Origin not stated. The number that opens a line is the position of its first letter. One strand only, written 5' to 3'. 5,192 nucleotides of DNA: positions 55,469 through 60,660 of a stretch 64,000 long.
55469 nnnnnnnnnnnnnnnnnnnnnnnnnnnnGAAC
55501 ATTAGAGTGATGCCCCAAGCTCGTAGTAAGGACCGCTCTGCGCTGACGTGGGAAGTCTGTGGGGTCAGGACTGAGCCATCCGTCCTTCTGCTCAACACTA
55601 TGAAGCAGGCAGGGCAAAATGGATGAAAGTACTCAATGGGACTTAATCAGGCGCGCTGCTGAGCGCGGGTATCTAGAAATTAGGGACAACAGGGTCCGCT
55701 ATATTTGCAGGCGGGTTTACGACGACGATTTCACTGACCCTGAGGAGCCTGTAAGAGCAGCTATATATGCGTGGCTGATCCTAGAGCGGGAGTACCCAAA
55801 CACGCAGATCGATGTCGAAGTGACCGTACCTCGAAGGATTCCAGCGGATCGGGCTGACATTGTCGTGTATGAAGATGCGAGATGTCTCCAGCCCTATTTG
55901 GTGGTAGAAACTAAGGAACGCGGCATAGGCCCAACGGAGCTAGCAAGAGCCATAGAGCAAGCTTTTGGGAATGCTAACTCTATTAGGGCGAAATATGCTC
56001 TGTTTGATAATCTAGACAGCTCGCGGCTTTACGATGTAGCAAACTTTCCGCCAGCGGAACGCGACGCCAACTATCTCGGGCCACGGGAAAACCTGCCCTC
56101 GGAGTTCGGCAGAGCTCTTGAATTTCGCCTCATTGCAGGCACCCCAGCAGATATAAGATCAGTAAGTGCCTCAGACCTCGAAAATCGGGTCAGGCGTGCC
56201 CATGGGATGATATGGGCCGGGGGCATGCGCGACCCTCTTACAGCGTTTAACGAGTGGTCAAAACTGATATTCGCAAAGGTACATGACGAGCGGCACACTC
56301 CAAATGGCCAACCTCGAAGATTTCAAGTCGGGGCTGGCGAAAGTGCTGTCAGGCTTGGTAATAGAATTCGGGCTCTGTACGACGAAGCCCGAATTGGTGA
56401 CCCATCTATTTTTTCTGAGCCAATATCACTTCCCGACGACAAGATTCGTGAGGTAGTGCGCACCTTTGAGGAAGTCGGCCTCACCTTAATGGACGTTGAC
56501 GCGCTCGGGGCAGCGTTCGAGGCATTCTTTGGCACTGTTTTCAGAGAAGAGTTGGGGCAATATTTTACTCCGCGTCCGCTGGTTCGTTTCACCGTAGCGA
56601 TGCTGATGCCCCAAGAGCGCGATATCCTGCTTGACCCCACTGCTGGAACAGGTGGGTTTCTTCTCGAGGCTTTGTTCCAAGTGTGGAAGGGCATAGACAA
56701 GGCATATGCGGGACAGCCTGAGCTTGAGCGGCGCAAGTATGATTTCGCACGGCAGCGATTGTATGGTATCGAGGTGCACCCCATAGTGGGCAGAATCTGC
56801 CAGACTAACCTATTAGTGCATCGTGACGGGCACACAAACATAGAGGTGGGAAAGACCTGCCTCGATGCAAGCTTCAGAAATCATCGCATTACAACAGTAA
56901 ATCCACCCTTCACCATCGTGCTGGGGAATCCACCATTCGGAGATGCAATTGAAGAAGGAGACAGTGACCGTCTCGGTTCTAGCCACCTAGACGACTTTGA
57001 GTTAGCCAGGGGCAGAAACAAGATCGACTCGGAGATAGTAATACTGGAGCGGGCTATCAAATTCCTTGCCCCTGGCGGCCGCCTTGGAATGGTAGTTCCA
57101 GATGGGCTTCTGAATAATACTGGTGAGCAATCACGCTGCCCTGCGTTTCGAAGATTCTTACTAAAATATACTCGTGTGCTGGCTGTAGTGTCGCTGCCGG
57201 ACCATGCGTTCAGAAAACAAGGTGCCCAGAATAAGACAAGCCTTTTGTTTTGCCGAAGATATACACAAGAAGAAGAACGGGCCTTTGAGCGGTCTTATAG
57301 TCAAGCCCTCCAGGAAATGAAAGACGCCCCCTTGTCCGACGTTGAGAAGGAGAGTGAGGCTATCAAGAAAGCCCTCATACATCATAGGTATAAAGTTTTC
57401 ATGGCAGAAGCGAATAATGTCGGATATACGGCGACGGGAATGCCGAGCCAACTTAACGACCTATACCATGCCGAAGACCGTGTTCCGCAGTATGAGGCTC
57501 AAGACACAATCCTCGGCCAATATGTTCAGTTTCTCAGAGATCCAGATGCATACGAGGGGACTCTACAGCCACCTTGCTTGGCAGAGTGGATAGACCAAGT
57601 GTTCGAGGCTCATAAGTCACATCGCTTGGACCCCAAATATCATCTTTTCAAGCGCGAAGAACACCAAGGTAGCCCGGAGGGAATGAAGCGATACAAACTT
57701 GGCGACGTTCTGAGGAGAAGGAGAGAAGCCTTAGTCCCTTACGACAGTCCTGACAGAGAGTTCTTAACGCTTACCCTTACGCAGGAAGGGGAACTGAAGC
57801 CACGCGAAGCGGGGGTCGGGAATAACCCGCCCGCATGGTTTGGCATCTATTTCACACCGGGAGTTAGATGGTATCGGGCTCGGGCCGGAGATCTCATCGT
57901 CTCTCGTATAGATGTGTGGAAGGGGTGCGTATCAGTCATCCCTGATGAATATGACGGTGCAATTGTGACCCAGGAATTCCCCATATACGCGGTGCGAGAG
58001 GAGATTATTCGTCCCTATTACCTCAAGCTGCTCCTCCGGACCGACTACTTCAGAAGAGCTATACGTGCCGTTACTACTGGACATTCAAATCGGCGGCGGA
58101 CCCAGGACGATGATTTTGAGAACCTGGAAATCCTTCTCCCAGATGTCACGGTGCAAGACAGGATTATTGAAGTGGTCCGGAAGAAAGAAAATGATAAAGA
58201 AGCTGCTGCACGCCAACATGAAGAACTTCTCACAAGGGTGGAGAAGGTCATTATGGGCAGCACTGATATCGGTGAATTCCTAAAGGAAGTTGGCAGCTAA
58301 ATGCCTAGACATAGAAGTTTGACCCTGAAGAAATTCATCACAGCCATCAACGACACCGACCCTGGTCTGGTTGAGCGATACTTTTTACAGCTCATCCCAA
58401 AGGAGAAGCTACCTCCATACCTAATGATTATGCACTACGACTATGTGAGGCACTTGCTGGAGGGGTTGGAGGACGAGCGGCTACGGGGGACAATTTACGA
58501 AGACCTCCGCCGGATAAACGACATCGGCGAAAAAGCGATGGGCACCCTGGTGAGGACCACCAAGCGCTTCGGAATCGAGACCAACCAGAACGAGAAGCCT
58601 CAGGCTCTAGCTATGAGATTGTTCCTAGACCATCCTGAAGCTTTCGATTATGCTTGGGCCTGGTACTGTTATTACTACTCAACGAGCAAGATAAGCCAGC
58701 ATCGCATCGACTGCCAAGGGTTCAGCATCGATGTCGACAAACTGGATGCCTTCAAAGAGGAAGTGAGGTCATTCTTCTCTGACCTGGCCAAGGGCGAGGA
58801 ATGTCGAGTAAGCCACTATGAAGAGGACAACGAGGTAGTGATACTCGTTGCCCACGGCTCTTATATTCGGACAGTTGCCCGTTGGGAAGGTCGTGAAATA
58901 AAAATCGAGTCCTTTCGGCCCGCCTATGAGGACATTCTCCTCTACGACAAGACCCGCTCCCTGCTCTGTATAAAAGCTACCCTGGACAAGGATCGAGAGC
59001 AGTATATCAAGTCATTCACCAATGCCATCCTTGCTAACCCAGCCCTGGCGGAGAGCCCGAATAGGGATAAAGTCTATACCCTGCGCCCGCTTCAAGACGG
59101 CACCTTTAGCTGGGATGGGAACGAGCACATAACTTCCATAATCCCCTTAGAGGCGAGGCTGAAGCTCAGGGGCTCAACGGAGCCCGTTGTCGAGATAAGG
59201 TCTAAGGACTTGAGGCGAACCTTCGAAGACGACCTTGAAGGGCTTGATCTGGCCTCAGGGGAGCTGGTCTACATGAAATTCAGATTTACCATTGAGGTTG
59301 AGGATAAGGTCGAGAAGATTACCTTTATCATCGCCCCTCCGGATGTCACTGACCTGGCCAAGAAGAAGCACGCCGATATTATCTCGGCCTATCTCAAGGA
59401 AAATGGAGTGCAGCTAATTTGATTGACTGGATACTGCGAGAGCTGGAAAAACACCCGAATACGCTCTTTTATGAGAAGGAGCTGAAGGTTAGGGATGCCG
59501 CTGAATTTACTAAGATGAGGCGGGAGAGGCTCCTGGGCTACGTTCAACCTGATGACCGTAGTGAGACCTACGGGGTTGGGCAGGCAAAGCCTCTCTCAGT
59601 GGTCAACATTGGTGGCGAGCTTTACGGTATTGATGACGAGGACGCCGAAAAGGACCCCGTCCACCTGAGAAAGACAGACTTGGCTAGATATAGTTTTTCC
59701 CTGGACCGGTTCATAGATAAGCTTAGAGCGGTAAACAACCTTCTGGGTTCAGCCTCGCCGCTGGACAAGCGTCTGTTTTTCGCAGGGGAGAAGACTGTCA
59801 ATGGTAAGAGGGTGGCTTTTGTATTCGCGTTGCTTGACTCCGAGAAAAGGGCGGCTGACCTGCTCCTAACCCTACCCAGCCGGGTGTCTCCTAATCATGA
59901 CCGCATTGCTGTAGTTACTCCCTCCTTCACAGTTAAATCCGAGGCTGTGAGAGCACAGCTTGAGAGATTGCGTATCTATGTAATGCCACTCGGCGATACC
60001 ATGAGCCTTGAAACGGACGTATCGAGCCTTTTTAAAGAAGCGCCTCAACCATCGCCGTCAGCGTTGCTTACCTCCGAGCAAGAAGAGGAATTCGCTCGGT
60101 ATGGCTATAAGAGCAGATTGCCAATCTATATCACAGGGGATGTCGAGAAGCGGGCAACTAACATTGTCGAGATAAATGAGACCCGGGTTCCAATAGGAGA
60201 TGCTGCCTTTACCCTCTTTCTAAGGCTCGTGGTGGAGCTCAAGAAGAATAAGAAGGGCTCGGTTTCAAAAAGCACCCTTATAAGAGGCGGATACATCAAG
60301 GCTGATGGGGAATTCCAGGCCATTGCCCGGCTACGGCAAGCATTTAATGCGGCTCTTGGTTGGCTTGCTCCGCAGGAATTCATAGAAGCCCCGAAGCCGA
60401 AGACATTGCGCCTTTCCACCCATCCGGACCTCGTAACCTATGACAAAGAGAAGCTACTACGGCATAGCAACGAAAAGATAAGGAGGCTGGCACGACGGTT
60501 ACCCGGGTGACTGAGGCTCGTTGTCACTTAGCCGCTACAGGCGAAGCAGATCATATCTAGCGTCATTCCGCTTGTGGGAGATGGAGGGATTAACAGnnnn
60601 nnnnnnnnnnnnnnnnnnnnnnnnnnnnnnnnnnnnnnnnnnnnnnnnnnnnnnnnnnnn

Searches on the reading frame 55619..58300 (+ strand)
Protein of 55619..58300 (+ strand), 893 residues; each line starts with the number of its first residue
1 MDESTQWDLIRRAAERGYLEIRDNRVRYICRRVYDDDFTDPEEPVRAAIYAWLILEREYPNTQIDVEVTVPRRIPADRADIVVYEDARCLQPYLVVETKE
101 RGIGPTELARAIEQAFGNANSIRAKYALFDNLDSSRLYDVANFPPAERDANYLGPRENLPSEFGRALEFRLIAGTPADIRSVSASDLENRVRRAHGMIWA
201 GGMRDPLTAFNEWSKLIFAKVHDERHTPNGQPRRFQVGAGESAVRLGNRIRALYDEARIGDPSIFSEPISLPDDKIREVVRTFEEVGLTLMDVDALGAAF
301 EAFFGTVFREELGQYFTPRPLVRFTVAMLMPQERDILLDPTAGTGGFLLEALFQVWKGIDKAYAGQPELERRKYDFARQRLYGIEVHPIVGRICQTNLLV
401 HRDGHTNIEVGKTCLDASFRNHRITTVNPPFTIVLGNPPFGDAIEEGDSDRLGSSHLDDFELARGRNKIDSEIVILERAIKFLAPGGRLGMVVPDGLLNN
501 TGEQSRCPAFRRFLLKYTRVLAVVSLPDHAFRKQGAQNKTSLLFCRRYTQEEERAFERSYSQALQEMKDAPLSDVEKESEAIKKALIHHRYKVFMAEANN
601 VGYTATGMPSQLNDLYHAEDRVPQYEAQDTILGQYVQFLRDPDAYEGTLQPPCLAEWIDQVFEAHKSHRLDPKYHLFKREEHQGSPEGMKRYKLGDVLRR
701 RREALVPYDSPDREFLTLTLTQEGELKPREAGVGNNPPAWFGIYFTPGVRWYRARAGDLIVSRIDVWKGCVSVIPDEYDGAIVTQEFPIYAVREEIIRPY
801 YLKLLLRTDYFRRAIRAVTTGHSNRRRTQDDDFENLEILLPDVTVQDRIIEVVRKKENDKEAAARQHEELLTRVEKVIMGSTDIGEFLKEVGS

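Call 3: search_protein_families(library=pfam, proteins=[window:55619-58300:+], max_evalue=0.01)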
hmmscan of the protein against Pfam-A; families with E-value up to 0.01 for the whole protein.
window:55619-58300:+ (893 aa): 4 families
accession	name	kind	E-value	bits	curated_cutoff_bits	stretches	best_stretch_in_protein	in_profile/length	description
PF02384.22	N6_Mtase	-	6.3e-28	98.4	20.4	1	293-552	3-238/311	N-6 DNA Methylase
PF13588.12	HSDR_N_2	-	3.9e-10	40.2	25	1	41-139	1-95/110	Type I restriction enzyme R protein N terminus (HSDR_N)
PF07669.17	Eco57I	-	5.8e-08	33.4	25.3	1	426-526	70-165/171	Eco57I restriction-modification methylase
PF01170.24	UPF0020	-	5.9e-06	26.5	22.3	1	331-448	26-139/197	RMKL-like, methyltransferase domain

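Call 4: search_protein_families(library=padloc, proteins=[window:55619-58300:+], max_evalue=0.01)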
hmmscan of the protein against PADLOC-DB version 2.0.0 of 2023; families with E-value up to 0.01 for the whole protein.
window:55619-58300:+ (893 aa): 100 families (the best 25 are shown)
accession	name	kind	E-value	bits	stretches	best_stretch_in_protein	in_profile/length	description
PDLC03030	MTase_I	-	4.9e-78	261.2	1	9-623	16-663/670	Type I methyltransferase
PDLC03018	MTase_I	-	1.1e-47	161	3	41-374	24-368/749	Type I methyltransferase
PDLC03034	MTase_I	-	6.9e-47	158.1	2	22-408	37-428/672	Type I methyltransferase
PDLC03218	MTase_II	-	5.1e-45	152.1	1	208-553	146-487/532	Type II methyltransferase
PDLC03318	MTase_II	-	2.2e-41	140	2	173-408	189-453/723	Type II methyltransferase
PDLC03021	MTase_I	-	2.6e-38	130.1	1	276-560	125-390/491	Type I methyltransferase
PDLC04134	mad2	-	4.4e-33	112.8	1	43-550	6-448/492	mads_2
PDLC03026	MTase_I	-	1.2e-32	111.7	1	274-553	101-361/487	Type I methyltransferase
PDLC03025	MTase_I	-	1.2e-22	78.3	1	311-553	160-377/569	Type I methyltransferase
PDLC03317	MTase_II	-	3e-22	76.8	1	277-548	261-531/831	Type II methyltransferase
PDLC03187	Specificity_I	-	5.3e-22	76.5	1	693-881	3-184/374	Type I specificity subunit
PDLC03624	REase_MTase_IIG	-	4.7e-21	72.4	2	276-552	381-653/1271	Type IIG restriction enzyme-methyltransferase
PDLC03357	MTase_II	-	1.3e-20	71.4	1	186-557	3-344/620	Type II methyltransferase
PDLC03036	MTase_I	-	1.9e-17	60.9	1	312-551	214-435/635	Type I methyltransferase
PDLC03029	MTase_I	-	3.3e-17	60.2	1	274-532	133-390/661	Type I methyltransferase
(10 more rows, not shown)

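Call 6: search_protein_families(library=ncbifam, proteins=[window:55619-58300:+], max_evalue=0.01)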
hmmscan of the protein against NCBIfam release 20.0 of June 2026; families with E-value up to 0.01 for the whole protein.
window:55619-58300:+ (893 aa): 3 families
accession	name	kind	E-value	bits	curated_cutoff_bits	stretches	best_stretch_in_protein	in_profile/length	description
NF047738.1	antiphage_MADS2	equivalog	5e-59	200.2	720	1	177-557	167-576/654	methylation-associated defense system DNA methyltransferase MAD2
NF047740.1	antiphage_MADS5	equivalog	2.2e-06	26.8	400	1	771-878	355-460/461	methylation-associated defense system restriction endonuclease subunit S MAD5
TIGR01177.1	TIGR01177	hypoth_equivalog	0.0033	16.8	316.55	1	321-351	170-200/330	TIGR01177 family methyltransferase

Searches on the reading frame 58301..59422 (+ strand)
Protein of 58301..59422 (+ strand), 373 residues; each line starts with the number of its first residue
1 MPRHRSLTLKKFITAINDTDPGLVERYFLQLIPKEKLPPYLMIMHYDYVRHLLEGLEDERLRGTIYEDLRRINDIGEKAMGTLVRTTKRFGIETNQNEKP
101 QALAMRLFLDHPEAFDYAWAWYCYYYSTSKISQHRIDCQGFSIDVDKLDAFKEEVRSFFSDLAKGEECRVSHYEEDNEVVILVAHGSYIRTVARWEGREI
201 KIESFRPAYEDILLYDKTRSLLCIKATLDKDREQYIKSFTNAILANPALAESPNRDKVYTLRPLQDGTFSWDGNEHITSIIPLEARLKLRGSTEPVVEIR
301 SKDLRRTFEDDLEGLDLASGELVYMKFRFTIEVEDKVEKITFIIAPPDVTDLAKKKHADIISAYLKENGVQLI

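Call 3: search_protein_families(library=pfam, proteins=[window:58301-59422:+], max_evalue=0.01)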
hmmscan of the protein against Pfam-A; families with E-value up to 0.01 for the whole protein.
window:58301-59422:+ (373 aa): 1 family
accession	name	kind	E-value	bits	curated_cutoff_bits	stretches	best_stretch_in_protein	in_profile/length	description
PF02354.21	Latrophilin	-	0.0066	16.1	27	1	187-263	220-291/372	Latrophilin Cytoplasmic C-terminal region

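Call 4: search_protein_families(library=padloc, proteins=[window:58301-59422:+], max_evalue=0.01)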
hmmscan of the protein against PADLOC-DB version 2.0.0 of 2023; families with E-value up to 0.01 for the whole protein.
window:58301-59422:+ (373 aa): 0 families

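Call 6: search_protein_families(library=ncbifam, proteins=[window:58301-59422:+], max_evalue=0.01)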
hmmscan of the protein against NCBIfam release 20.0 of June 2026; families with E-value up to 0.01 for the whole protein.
window:58301-59422:+ (373 aa): 0 families

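Call 55: search_protein_families(library=phrogs, proteins=[window:58301-59422:+], max_evalue=0.001)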
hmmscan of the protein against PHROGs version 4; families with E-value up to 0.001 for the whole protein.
window:58301-59422:+ (373 aa): 0 families

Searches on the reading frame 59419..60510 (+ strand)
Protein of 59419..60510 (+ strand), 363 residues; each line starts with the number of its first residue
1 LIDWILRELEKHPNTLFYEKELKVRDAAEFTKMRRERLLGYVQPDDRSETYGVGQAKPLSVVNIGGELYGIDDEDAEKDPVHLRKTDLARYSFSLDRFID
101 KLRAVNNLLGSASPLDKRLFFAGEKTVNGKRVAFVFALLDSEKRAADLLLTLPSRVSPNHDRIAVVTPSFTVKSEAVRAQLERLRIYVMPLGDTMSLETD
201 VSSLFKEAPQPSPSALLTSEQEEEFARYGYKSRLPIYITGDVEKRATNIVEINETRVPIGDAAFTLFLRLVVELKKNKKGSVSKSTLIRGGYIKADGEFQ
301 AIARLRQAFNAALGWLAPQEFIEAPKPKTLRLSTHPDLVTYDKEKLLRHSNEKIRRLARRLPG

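Call 3: search_protein_families(library=pfam, proteins=[window:59419-60510:+], max_evalue=0.01)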
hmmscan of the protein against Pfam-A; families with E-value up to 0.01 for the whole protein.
window:59419-60510:+ (363 aa): 0 families

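Call 4: search_protein_families(library=padloc, proteins=[window:59419-60510:+], max_evalue=0.01)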
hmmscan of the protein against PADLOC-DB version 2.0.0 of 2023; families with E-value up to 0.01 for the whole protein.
window:59419-60510:+ (363 aa): 0 families

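Call 6: search_protein_families(library=ncbifam, proteins=[window:59419-60510:+], max_evalue=0.01)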
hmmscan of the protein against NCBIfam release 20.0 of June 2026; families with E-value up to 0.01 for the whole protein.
window:59419-60510:+ (363 aa): 0 families

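Call 55: search_protein_families(library=phrogs, proteins=[window:59419-60510:+], max_evalue=0.001)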
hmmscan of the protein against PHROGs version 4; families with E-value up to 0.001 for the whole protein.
window:59419-60510:+ (363 aa): 0 families

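Call 82: find_homologous_proteins(query=window:59419-60507:+, max_evalue=0.001)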
Query window:59419-60507:+ (363 aa): 60 proteins with E <= 0.001 among 8000 candidates.
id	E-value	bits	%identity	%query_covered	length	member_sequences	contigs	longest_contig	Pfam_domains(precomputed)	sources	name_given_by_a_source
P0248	3.2e-234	794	100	100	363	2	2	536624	-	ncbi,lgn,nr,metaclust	ncbi:MAG TPA: hypothetical protein G4O03_01645 [Dehalococcoidia bacterium]|nr:hypothetical protein [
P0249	2.6e-178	611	79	99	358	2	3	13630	-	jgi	jgi:hypothetical protein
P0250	1.2e-152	526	69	100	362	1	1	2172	-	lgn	-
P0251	9.5e-139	481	64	100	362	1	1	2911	-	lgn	-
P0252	6.3e-121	422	55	99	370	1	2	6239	-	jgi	-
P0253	2.7e-117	410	54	100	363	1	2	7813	-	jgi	jgi:hypothetical protein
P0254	4.5e-117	409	52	99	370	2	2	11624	-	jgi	-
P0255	3.1e-115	403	53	99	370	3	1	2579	-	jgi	-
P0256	1.1e-113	398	51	99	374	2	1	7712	-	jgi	jgi:hypothetical protein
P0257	2.6e-113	397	53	99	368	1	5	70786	-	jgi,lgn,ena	-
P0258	1.8e-112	394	51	99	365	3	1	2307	-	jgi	-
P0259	1.7e-111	391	50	99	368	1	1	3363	-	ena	-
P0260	1.5e-110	388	52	99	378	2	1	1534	-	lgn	-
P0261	1.6e-108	381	50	99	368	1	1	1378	-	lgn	-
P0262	2.5e-106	374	49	99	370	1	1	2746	-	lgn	-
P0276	2.4e-72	262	40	99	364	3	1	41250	-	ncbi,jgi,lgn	-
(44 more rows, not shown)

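Call 83: find_encoding_contigs(protein=P0257, flank=8000, max_places=2)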
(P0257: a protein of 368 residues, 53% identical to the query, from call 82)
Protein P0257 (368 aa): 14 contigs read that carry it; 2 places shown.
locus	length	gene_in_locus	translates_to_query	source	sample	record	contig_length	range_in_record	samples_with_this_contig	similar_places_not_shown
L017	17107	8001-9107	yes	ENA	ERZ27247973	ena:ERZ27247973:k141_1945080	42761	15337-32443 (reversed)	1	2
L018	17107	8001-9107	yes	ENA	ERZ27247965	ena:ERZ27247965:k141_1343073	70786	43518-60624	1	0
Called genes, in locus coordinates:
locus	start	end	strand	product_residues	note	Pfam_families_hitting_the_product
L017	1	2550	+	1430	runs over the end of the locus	PF25794:SACS, PF13020:NOV_C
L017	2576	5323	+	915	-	PF00580:UvrD-helicase, PF13245:AAA_19, PF13604:AAA_30 (faint), PF01443:Viral_helicase1 (faint), PF13361:UvrD_C, PF13538:UvrD_C_2 (faint), PF12705:PDDEXK_1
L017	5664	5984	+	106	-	PF13560:HTH_31 (weak), PF01381:HTH_3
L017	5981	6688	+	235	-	-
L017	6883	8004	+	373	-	-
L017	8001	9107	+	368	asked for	-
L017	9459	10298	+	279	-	PF00106:adh_short, PF08659:KR, PF13561:adh_short_C2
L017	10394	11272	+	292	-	PF00753:Lactamase_B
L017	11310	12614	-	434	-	PF06808:DctM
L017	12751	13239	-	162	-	PF04290:DctQ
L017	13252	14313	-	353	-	PF03480:DctP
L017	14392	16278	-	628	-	PF02730:AFOR_N, PF01314:AFOR_C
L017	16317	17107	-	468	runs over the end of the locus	PF00202:Aminotran_3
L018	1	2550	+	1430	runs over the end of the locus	PF25794:SACS, PF13020:NOV_C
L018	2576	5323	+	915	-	PF00580:UvrD-helicase, PF13245:AAA_19, PF13604:AAA_30 (faint), PF01443:Viral_helicase1 (faint), PF13361:UvrD_C, PF13538:UvrD_C_2 (faint), PF12705:PDDEXK_1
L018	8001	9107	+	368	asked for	-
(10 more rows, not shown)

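Call 84: find_encoding_contigs(protein=P0276, flank=8000, max_places=2)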
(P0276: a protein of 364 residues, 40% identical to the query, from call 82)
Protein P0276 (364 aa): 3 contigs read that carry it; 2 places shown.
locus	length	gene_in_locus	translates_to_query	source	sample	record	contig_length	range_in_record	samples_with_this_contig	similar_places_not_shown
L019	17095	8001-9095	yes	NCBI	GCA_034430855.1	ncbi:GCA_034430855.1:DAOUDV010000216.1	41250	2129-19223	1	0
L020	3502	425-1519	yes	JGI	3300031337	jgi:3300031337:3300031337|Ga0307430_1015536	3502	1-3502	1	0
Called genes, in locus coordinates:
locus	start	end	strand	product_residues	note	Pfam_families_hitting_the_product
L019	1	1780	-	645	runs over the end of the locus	PF01381:HTH_3, PF12844:HTH_19, PF13412:HTH_24 (faint), PF13413:HTH_25 (faint), PF13560:HTH_31, PF01381:HTH_3, PF12844:HTH_19, PF13560:HTH_31, +1 more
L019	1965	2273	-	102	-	-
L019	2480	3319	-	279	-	PF05175:MTS, PF03848:TehB (weak), PF13489:Methyltransf_23, PF13847:Methyltransf_31, PF08241:Methyltransf_11, PF08242:Methyltransf_12, PF13649:Methyltransf_25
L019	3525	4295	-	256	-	PF03747:ADP_ribosyl_GH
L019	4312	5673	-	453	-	PF11074:DUF2779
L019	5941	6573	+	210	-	PF01726:LexA_DNA_bind, PF00717:Peptidase_S24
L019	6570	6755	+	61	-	-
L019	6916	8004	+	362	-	-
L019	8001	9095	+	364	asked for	-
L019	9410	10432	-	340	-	PF08461:WHD_RNase_R, PF01995:NRD1_2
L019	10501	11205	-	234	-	PF13510:Fer2_4, PF12838:Fer4_7, PF13237:Fer4_10 (weak), PF14697:Fer4_21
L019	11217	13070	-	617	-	PF01257:2Fe-2S_thioredx, PF01512:Complex1_51K, PF10589:NADH_4Fe-4S, PF00037:Fer4, PF12837:Fer4_6 (weak), PF12838:Fer4_7 (weak), PF13237:Fer4_10 (weak), PF14697:Fer4_21 (weak)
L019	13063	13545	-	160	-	PF01257:2Fe-2S_thioredx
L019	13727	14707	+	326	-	PF00196:GerE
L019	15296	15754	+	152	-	PF02627:CMD (weak)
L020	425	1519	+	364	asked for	-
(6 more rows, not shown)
